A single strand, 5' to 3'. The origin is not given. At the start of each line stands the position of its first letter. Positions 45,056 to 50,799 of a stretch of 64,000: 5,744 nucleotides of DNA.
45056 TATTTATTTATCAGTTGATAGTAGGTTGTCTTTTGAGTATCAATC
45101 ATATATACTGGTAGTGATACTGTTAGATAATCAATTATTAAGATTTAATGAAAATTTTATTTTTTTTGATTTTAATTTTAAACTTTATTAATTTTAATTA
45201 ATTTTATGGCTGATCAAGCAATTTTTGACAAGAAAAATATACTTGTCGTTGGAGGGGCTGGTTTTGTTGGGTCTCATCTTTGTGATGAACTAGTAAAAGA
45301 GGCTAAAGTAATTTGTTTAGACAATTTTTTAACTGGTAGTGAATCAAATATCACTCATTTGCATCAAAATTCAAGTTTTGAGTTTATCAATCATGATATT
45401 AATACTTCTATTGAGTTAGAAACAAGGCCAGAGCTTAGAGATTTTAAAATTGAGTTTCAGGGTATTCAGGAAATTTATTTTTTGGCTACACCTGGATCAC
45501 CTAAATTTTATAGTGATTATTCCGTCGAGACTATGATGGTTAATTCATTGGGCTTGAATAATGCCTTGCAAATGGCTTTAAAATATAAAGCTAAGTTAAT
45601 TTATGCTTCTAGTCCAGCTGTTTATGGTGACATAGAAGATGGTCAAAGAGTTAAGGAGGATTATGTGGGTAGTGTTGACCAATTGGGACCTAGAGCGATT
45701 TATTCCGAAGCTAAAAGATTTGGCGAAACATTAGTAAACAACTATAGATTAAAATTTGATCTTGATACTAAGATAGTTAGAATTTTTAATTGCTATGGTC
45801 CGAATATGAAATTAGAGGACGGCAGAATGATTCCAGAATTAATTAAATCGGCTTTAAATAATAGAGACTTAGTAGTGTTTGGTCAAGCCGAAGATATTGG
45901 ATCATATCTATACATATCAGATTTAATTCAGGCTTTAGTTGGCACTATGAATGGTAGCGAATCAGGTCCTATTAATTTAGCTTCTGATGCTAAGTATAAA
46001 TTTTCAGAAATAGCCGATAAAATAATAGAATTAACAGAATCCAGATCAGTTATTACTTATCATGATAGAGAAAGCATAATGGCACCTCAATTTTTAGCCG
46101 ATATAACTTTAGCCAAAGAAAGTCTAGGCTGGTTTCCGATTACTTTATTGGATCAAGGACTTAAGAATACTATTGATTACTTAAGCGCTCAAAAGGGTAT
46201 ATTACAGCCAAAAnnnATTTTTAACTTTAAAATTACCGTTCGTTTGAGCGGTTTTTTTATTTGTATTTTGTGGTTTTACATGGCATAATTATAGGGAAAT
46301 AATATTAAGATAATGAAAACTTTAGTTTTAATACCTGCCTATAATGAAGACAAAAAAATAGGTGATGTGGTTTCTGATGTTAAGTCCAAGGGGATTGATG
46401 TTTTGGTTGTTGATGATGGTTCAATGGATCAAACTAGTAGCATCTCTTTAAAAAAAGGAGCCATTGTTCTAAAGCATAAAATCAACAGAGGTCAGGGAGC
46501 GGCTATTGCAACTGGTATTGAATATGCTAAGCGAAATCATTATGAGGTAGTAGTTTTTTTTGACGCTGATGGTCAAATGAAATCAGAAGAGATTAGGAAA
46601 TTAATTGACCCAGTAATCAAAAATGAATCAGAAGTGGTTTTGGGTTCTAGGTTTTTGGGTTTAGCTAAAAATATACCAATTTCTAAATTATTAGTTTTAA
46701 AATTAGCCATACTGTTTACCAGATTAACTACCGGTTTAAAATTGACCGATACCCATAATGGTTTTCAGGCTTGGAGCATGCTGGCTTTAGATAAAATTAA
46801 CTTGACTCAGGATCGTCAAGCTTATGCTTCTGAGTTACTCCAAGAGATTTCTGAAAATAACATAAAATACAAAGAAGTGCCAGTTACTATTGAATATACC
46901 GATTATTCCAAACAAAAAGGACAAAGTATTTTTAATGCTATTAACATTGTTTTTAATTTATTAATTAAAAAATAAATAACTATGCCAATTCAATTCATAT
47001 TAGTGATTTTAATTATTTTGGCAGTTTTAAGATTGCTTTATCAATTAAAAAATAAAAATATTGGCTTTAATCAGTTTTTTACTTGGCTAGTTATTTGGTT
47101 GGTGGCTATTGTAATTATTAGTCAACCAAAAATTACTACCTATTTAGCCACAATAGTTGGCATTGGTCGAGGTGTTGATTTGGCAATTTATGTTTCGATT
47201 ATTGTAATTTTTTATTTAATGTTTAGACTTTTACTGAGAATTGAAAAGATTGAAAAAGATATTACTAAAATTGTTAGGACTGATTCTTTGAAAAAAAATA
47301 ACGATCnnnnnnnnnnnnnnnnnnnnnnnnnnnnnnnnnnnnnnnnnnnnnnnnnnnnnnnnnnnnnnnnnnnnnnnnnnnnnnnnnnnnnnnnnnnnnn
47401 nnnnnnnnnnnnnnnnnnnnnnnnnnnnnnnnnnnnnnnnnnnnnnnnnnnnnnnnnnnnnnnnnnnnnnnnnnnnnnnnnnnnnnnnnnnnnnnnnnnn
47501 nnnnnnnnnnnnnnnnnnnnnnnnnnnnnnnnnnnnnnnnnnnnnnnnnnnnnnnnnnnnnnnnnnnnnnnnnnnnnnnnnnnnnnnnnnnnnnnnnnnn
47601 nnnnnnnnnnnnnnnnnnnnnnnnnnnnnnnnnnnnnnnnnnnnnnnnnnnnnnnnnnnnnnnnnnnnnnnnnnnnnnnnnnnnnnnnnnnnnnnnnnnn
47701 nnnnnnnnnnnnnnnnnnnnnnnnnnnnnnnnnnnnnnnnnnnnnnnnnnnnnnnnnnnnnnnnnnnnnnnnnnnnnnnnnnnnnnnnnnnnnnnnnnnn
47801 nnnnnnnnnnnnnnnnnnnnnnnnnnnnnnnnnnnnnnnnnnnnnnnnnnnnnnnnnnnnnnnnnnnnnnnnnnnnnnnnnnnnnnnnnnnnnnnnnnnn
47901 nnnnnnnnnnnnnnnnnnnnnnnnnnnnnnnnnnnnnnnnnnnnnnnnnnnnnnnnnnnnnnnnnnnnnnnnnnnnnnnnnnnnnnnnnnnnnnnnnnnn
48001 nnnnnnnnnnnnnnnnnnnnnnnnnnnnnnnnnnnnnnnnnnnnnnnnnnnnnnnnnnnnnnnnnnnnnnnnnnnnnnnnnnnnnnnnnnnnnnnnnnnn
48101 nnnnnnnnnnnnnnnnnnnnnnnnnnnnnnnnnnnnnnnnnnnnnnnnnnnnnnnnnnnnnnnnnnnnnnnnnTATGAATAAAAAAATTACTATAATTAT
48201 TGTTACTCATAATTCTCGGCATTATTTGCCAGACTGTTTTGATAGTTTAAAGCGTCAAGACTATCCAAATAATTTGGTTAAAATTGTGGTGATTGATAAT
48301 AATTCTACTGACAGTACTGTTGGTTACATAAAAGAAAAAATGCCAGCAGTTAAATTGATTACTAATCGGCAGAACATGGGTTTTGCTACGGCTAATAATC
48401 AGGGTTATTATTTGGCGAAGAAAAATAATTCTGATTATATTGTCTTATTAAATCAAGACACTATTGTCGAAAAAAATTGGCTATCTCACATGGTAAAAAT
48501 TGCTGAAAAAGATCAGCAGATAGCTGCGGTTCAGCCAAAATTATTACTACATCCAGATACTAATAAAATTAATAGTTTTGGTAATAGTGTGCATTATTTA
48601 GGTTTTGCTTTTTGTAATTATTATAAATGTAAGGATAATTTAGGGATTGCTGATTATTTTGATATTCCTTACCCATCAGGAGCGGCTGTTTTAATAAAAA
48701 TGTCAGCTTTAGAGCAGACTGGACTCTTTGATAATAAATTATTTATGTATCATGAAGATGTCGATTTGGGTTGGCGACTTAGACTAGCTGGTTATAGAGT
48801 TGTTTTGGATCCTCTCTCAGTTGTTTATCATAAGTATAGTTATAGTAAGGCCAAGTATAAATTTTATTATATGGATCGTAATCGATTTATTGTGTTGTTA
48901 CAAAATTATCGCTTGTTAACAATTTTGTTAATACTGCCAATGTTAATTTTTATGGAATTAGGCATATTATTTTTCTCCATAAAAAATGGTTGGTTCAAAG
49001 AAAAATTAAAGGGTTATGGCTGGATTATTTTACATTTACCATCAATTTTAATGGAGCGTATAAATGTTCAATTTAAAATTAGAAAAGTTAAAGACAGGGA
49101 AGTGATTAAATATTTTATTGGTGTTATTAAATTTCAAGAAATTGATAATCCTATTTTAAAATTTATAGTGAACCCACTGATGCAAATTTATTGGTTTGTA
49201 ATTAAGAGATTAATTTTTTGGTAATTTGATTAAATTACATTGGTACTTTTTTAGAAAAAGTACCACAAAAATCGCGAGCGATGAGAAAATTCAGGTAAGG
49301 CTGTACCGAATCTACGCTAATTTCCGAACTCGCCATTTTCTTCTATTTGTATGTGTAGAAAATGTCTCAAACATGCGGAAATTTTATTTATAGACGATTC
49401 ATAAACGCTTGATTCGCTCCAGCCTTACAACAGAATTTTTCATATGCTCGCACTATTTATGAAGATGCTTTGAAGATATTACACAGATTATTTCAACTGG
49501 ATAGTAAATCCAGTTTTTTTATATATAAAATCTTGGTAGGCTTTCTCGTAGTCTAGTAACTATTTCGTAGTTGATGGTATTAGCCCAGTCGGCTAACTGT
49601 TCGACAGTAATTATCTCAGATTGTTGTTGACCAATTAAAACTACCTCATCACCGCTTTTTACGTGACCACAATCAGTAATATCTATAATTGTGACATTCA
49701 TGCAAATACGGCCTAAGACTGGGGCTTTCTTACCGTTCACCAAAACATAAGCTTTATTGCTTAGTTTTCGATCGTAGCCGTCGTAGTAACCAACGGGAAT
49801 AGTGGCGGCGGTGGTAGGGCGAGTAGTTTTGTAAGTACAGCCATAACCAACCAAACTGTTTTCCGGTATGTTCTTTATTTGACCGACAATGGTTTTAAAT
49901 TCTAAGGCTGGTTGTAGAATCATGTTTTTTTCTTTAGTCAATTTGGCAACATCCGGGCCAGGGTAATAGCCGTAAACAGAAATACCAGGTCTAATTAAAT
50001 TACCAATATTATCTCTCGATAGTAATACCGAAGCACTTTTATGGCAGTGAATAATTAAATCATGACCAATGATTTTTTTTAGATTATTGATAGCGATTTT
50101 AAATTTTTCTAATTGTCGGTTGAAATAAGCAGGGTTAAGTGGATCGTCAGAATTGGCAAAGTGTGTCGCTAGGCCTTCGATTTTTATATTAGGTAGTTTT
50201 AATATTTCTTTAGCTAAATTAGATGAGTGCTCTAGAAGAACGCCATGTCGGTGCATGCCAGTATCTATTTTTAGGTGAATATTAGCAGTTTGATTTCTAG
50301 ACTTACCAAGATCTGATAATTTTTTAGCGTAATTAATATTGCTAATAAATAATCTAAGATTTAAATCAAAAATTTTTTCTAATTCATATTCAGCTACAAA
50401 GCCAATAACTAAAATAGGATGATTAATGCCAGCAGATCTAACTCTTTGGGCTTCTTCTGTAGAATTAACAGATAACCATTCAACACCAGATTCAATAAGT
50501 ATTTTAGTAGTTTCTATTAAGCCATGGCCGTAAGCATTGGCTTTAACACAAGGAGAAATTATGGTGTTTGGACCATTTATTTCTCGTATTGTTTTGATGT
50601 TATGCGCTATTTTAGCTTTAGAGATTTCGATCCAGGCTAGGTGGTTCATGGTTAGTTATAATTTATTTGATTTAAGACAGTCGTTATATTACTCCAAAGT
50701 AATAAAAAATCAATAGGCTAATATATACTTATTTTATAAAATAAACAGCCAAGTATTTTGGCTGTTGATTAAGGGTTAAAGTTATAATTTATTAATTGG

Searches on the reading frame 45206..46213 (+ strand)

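Call 13: search_protein_families(library=pfam, proteins=[window:45206-46213:+], max_evalue=0.001)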
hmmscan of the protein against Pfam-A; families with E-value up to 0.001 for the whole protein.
window:45206-46213:+ (336 aa): 5 families
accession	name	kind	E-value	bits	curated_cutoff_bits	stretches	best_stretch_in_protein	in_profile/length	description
PF01370.27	Epimerase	-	2.6e-38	132.2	20.9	1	12-250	1-227/240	NAD dependent epimerase/dehydratase family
PF16363.11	GDP_Man_Dehyd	-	2.8e-32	112.9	27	1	13-321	1-331/332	GDP-mannose 4,6 dehydratase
PF01073.25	3Beta_HSD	-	5.9e-12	45.6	22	1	13-245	1-226/280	3-beta hydroxysteroid dehydrogenase/isomerase family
PF07993.18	NAD_binding_4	-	4.8e-07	29.6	20.1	1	101-195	101-206/258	Male sterility protein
PF04321.23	RmlD_sub_bind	-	5.6e-07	29.4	27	1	108-199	73-154/287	RmlD substrate binding domain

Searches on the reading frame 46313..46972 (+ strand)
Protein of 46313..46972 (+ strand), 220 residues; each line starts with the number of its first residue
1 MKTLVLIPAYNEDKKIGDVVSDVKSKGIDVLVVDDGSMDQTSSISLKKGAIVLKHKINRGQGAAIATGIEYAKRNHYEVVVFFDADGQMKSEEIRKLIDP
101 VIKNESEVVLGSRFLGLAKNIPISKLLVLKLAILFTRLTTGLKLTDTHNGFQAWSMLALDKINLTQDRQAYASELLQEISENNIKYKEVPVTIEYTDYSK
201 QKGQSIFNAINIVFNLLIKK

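Call 13: search_protein_families(library=pfam, proteins=[window:46313-46972:+], max_evalue=0.001)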
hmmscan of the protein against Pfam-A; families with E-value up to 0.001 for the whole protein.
window:46313-46972:+ (220 aa): 2 families
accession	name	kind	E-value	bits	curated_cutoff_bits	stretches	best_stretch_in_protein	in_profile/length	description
PF00535.33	Glycos_transf_2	-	2.8e-23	83.1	23.3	1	5-148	2-150/168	Glycosyl transferase family 2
PF08032.17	SpoU_sub_bind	-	0.00019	22.1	22.8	0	5-42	22-58/76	RNA 2'-O ribose methyltransferase substrate binding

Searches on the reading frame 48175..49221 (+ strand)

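Call 13: search_protein_families(library=pfam, proteins=[window:48175-49221:+], max_evalue=0.001)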
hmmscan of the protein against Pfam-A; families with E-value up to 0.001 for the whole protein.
window:48175-49221:+ (349 aa): 3 families
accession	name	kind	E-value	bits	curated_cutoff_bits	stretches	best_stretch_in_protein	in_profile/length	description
PF00535.33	Glycos_transf_2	-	1.1e-24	87.7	23.3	1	6-120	1-113/168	Glycosyl transferase family 2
PF13641.12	Glyco_tranf_2_3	-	2.2e-19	70.9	27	1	5-220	3-212/230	Glycosyltransferase like family 2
PF13632.12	Glyco_trans_2_3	-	3e-06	27.6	27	1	88-228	1-129/198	Glycosyl transferase family group 2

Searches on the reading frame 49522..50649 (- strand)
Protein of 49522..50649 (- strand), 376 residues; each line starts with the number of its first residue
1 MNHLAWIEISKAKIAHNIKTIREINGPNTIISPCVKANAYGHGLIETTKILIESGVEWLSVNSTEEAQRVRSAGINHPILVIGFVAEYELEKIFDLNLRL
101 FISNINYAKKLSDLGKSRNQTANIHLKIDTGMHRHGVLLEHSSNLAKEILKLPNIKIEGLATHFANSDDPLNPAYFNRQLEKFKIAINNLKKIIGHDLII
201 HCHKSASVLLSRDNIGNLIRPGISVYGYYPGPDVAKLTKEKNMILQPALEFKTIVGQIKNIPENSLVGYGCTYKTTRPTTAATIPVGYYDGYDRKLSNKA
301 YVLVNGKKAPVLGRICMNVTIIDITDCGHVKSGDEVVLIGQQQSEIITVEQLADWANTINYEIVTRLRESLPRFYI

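Call 13: search_protein_families(library=pfam, proteins=[window:49522-50649:-], max_evalue=0.001)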
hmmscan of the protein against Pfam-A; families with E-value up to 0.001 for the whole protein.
window:49522-50649:- (376 aa): 2 families
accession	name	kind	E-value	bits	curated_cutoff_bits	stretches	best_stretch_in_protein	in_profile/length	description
PF01168.26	Ala_racemase_N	-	3.2e-58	197.5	24.1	1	9-230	1-220/220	Alanine racemase, N-terminal domain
PF00842.27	Ala_racemase_C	-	7.2e-46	155.3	25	1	249-375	2-127/127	Alanine racemase, C-terminal domain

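Call 43: find_related_loci(query=window:49522-50649:-, collection=genome_contigs, flank=8000)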
Query window:49522-50649:- (376 aa) in genome_contigs; peptide patterns used: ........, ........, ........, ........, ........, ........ (x = any residue, [..] = any of these).
600 stretches matched a pattern (row limit reached: there are more); 597 encode a relative of the query (tblastn E <= 1e-3); the best 80 are kept; 80 distinct loci.
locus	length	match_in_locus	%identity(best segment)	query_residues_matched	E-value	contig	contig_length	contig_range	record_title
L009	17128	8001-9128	68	1-376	4e-180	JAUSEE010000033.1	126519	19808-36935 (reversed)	MAG: Candidatus Buchananbacteria bacterium isolate E14_maxbin.167 E14_k141_354196, whole genome shotgun sequence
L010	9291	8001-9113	39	1-376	3e-89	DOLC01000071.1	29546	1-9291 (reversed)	MAG TPA_asm: Peptococcaceae bacterium isolate UBA12545 contig_1511, whole genome shotgun sequence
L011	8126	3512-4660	41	2-376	3e-81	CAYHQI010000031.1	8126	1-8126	MAG TPA_asm: uncultured Candidatus Saccharibacteria bacterium isolate ERP119705_co15_11 genome assembly, contig: NODE_10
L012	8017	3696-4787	36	6-375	1e-80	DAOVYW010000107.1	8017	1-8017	MAG TPA_asm: Candidatus Firestonebacteria bacterium isolate CSMAG_1793 CSMAG_1793_k141_959227_length_8017_cov_11.0000, w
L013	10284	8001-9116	38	6-375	2e-79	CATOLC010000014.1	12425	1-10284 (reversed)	MAG TPA_asm: uncultured Ruminococcus sp. isolate MGG29140_1680015477 genome assembly, contig: SRR9205166_5285, whole gen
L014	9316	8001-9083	38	6-375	4e-79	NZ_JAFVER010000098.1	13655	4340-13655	MAG: Anaerovibrio sp. isolate RGIG5102 Roe_deer_Rumen.Co__c736948, whole genome shotgun sequence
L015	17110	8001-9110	39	3-376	3e-78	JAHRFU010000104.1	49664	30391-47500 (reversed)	MAG: Desulforudis sp. isolate J_13 k141_34577, whole genome shotgun sequence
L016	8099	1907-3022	35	6-376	7e-78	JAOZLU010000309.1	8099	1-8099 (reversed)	MAG: Desulfobacterales bacterium isolate GMC2_bin_2_sub GMC2_1883_length_8099_cov_43.892591, whole genome shotgun sequen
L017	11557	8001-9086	36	9-376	1e-77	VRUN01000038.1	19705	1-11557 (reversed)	MAG: Candidatus Methylomirabilota bacterium isolate MohnsGC08_bin020 NODE_39_length_19705_cov_7.684532, whole genome sho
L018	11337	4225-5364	37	1-376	2e-77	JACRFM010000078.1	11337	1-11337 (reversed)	MAG: Candidatus Kerfeldbacteria bacterium isolate NC_groundwater_1725_Pr3_B-0.1um_43_11 SR-2_scaffold_141_3138095, whole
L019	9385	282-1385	35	6-376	7e-77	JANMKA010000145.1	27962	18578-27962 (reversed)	MAG: Blastocatellia bacterium isolate OTE_64_metabat_267 OTE_64_k141_5005888, whole genome shotgun sequence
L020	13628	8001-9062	36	17-376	9e-77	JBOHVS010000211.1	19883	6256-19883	MAG: Candidatus Binatia bacterium isolate M3-S_metawrap_bin.248 k127_3994245, whole genome shotgun sequence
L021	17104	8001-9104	37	1-376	4e-76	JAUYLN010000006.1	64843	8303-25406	MAG: bacterium isolate C24_metabat.bin.36 C24_k141_442830, whole genome shotgun sequence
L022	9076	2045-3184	37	2-375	3e-76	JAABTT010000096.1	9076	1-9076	MAG: Desulfohalobiaceae bacterium S24 isolate S24.Bin096 Scaffold_96, whole genome shotgun sequence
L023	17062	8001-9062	38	17-376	2e-76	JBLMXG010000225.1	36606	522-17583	MAG: Chloroflexota bacterium isolate MAG262 PRJNA957066_bin42_renamed_224, whole genome shotgun sequence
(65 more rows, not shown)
